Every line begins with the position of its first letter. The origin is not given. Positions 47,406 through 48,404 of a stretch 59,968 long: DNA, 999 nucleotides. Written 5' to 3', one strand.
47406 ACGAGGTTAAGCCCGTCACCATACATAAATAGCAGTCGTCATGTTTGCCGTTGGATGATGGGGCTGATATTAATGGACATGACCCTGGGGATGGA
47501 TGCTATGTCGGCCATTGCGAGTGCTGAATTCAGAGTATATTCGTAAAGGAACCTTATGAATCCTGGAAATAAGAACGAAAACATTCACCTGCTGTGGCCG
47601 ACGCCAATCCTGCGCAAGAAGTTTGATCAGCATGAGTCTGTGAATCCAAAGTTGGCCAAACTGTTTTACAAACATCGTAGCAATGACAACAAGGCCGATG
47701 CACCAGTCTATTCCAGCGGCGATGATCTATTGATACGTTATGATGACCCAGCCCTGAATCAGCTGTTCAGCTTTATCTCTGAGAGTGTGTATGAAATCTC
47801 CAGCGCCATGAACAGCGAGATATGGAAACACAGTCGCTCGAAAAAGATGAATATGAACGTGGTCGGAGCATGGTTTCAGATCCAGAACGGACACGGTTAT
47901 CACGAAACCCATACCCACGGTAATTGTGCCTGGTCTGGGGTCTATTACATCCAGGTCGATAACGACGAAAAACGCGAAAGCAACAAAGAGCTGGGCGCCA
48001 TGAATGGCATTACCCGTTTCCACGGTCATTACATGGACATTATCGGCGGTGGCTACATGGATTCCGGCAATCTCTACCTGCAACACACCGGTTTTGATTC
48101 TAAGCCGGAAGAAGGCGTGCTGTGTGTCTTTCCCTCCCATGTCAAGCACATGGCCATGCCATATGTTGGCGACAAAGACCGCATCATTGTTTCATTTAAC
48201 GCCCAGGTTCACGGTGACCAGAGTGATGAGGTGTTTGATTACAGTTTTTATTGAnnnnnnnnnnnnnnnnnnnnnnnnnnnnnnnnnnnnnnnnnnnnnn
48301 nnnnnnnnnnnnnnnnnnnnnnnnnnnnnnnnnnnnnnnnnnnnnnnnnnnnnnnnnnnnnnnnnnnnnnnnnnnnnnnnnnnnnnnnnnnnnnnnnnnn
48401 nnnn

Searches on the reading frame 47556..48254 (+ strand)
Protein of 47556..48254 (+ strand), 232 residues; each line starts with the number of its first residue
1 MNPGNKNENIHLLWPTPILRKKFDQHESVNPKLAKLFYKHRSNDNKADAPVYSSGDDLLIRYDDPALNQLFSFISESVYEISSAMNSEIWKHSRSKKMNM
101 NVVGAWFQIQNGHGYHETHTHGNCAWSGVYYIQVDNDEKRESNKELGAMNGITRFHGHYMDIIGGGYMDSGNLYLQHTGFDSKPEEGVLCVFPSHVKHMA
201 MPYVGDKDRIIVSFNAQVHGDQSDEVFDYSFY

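Call 4: search_protein_families(library=pfam, proteins=[window:47556-48254:+])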
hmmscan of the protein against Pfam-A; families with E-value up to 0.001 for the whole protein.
window:47556-48254:+ (232 aa): 1 family
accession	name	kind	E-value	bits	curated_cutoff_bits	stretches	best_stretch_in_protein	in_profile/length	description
PF13759.12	2OG-FeII_Oxy_5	-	1.1e-16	61.4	27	1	105-215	2-101/101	Putative 2OG-Fe(II) oxygenase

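Call 8: search_protein_families(library=ncbifam, proteins=[window:47556-48254:+], max_evalue=0.01)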
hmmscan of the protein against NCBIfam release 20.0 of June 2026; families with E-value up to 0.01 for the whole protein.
window:47556-48254:+ (232 aa): 1 family
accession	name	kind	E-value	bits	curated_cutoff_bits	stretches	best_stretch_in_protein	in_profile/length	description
TIGR02466.1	TIGR02466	subfamily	4.1e-19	69.2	62.5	1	11-217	1-199/201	TIGR02466 family protein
